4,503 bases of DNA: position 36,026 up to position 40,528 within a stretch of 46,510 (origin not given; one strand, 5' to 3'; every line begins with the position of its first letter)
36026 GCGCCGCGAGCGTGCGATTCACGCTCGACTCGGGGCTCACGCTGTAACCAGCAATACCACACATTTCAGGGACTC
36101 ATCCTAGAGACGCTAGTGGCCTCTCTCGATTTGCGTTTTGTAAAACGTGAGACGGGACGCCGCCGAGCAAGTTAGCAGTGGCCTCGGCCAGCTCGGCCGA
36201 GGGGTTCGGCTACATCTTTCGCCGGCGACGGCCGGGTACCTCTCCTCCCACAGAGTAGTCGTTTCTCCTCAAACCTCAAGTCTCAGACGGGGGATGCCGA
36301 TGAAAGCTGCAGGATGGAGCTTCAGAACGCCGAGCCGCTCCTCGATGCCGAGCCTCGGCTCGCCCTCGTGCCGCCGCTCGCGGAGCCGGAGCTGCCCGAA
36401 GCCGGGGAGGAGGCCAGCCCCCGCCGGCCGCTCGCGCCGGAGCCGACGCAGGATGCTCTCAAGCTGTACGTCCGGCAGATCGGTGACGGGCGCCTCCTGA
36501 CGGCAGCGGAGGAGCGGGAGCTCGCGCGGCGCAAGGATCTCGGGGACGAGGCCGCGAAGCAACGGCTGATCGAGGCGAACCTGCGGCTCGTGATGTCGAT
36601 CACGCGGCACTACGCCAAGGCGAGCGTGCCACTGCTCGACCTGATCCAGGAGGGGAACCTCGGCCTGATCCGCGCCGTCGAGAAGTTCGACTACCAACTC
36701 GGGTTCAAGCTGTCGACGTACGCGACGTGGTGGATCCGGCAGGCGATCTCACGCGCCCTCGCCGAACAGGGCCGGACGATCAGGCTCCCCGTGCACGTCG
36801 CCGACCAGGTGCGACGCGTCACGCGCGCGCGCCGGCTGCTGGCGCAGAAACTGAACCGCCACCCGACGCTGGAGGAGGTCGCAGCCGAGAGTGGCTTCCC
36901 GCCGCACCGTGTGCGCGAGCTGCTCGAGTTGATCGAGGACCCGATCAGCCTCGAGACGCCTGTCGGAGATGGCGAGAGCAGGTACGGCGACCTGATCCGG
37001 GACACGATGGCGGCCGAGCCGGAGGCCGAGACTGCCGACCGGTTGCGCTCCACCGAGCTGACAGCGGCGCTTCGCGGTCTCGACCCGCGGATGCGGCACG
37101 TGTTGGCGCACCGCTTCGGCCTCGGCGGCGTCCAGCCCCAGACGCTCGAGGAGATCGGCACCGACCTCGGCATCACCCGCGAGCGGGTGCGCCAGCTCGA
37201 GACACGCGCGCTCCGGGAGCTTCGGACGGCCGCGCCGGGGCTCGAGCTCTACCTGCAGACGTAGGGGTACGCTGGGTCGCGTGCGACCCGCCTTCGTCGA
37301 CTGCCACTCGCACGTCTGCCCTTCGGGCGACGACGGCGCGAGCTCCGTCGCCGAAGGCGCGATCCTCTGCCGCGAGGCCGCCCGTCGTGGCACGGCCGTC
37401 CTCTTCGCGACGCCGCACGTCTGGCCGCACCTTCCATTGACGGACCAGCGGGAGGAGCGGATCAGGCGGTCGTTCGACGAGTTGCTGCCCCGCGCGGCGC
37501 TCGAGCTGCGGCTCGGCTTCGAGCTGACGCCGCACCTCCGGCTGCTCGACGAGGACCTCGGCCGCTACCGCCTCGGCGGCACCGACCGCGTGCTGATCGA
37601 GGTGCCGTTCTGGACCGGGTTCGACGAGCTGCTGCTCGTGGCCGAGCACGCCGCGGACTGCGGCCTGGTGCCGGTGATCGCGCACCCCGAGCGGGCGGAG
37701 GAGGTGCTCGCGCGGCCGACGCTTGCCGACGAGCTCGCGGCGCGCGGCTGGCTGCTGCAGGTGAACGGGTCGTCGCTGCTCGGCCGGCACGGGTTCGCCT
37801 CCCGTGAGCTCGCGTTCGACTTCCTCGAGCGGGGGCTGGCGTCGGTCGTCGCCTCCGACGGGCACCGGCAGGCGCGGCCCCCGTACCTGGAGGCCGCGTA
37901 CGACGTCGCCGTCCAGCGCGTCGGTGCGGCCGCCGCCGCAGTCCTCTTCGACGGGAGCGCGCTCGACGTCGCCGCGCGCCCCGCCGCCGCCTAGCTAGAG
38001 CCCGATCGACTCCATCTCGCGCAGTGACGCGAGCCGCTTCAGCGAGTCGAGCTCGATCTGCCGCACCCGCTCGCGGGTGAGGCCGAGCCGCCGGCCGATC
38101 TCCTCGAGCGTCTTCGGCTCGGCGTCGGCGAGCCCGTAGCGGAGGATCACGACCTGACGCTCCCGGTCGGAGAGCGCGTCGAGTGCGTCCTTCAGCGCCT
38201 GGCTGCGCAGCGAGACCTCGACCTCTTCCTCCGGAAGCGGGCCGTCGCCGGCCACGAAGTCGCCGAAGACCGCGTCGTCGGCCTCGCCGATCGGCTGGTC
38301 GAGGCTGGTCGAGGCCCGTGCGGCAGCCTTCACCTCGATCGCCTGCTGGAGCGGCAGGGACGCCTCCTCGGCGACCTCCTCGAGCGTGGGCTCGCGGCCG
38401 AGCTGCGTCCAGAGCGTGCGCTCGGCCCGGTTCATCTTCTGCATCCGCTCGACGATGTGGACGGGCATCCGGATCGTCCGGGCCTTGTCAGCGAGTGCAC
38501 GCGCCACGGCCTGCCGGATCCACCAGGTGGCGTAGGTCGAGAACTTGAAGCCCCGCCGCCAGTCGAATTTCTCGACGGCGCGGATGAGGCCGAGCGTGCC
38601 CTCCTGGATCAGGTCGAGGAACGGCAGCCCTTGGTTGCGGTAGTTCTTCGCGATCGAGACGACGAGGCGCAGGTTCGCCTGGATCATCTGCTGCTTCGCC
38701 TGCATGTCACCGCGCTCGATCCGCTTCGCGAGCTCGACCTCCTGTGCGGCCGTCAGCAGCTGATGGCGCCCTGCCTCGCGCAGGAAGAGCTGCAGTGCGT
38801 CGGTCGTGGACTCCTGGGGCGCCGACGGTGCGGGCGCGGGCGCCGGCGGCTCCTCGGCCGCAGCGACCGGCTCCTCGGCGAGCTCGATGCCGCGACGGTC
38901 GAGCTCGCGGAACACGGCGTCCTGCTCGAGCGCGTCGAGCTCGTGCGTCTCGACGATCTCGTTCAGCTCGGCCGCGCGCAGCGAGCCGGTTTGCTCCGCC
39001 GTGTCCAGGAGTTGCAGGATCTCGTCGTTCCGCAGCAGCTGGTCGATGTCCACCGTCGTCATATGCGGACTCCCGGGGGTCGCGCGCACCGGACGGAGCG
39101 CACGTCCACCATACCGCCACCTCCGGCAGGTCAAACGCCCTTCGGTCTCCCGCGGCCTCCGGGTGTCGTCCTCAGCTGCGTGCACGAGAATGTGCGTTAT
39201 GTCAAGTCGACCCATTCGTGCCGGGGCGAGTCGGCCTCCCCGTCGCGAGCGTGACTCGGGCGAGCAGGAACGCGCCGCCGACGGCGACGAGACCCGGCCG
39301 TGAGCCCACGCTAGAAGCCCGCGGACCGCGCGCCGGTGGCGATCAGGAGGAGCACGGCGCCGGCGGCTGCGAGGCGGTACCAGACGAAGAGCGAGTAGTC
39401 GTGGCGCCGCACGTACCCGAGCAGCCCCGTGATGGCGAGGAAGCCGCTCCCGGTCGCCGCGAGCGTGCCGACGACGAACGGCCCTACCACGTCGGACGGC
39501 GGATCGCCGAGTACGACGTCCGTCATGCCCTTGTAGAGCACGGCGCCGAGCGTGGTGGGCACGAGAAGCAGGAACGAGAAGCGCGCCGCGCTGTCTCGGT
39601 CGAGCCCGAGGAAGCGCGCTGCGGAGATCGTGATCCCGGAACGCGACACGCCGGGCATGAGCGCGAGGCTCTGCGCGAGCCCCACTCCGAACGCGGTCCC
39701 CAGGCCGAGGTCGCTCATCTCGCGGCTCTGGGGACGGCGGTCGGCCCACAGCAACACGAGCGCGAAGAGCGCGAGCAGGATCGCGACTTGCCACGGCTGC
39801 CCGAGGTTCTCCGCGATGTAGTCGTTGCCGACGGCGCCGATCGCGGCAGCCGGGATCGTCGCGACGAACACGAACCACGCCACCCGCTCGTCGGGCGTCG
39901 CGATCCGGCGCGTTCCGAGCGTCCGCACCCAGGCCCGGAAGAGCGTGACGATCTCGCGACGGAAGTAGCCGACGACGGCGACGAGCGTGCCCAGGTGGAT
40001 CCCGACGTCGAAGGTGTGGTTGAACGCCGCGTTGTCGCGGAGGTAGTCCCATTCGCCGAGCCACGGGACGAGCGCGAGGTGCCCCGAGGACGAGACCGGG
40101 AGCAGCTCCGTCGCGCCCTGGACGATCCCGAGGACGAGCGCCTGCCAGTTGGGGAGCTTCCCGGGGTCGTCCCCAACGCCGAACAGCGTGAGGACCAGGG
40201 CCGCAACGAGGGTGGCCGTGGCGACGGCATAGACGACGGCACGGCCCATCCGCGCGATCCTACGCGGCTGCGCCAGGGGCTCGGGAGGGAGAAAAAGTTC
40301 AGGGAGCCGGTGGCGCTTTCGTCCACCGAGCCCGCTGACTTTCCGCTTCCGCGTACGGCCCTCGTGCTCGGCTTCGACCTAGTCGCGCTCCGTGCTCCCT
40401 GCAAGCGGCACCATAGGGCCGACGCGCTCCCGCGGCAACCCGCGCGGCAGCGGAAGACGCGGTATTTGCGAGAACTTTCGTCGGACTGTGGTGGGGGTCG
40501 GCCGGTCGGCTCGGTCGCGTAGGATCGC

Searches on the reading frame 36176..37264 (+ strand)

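Call 20: search_protein_families(library=pfam, proteins=[window:36176-37264:+], max_evalue=0.001)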
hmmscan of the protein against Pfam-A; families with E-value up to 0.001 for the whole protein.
window:36176-37264:+ (362 aa): 4 families
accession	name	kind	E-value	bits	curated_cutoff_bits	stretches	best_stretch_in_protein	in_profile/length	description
PF04539.22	Sigma70_r3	-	5.2e-22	78.2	25.3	1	211-284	2-76/78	Sigma-70 region 3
PF04542.20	Sigma70_r2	-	4.7e-20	71.6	24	1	131-201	1-71/71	Sigma-70 region 2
PF04545.22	Sigma70_r4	-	6.8e-17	61.2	24.1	1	298-350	1-49/50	Sigma-70, region 4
PF00140.25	Sigma70_r1_2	-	8.3e-08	32.5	22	1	93-126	1-34/34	Sigma-70 factor, region 1.2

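Call 22: search_protein_families(library=ncbifam, proteins=[window:36176-37264:+], max_evalue=0.001)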
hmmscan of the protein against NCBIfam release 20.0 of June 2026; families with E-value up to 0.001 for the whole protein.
window:36176-37264:+ (362 aa): 46 families (the best 25 are shown)
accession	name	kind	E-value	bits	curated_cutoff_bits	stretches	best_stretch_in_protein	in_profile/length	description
NF004208.0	PRK05658.1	equivalog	1.6e-91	308.2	555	1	125-351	391-618/631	RNA polymerase sigma factor RpoD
NF006666.0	PRK09210.1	equivalog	3.2e-91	306.4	572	1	92-352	98-359/370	RNA polymerase sigma factor RpoD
NF004207.0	PRK05657.1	equivalog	3.1e-87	293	394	1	86-351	49-315/329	RNA polymerase sigma factor RpoS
NF005920.0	PRK07921.1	subfamily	1.7e-86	290.2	464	1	125-352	89-317/328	RNA polymerase sigma factor SigB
TIGR02394.1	rpoS_proteo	equivalog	2.5e-85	286.4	378.7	1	91-351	11-272/285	RNA polymerase sigma factor RpoS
TIGR02997.1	Sig70-cyanoRpoD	subfamily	7.1e-85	284.8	384.5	1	125-350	73-298/298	RNA polymerase sigma factor, RpoD/SigA family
NF004561.0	PRK05901.1-3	equivalog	3.5e-83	280.5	582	1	126-351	299-525/537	RNA polymerase sigma factor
TIGR02393.1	RpoD_Cterm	equivalog_domain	8.1e-83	277.6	354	1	127-353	1-228/238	RNA polymerase sigma factor RpoD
NF041931.2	MzaA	equivalog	6.8e-81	273.1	800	1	86-351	439-703/726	MZA anti-phage system associated sigma-70 family RNA polymerase sigma factor MzaA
NF005643.0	PRK07406.1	equivalog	1.9e-80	270.9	500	1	124-351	158-385/397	RNA polymerase sigma factor RpoD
NF004562.0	PRK05901.1-4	equivalog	3.9e-75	253.4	779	1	96-351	285-542/571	RNA polymerase sigma factor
NF004560.0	PRK05901.1-1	equivalog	3.1e-73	247.6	711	1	125-351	277-504/516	RNA polymerase sigma factor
NF005642.0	PRK07405.1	subfamily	3.1e-71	240.2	524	1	112-360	69-316/318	RNA polymerase sigma factor SigD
NF004615.0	PRK05949.1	subfamily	5.4e-69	232.6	530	1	112-356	78-321/327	RNA polymerase sigma factor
NF005785.0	PRK07598.1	equivalog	6.4e-69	232.8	554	1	116-351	166-400/415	RNA polymerase sigma factor SigC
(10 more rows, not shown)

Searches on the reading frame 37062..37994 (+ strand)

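Call 20: search_protein_families(library=pfam, proteins=[window:37062-37994:+], max_evalue=0.001)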
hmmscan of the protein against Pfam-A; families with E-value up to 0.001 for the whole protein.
window:37062-37994:+ (310 aa): 1 family
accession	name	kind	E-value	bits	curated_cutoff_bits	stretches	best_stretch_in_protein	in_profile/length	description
PF19567.5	CpsB_CapC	-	1.9e-29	103.2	27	1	78-296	1-225/234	Capsular polysaccharide synthesis, CpsB/CapC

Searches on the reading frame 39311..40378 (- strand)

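Call 20: search_protein_families(library=pfam, proteins=[window:39311-40378:-], max_evalue=0.001)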
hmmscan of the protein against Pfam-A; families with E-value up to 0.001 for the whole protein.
window:39311-40378:- (355 aa): 1 family
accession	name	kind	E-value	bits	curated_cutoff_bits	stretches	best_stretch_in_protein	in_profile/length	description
PF02673.24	BacA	-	7.9e-78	262.1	33.4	1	80-339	1-255/257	Bacitracin resistance protein BacA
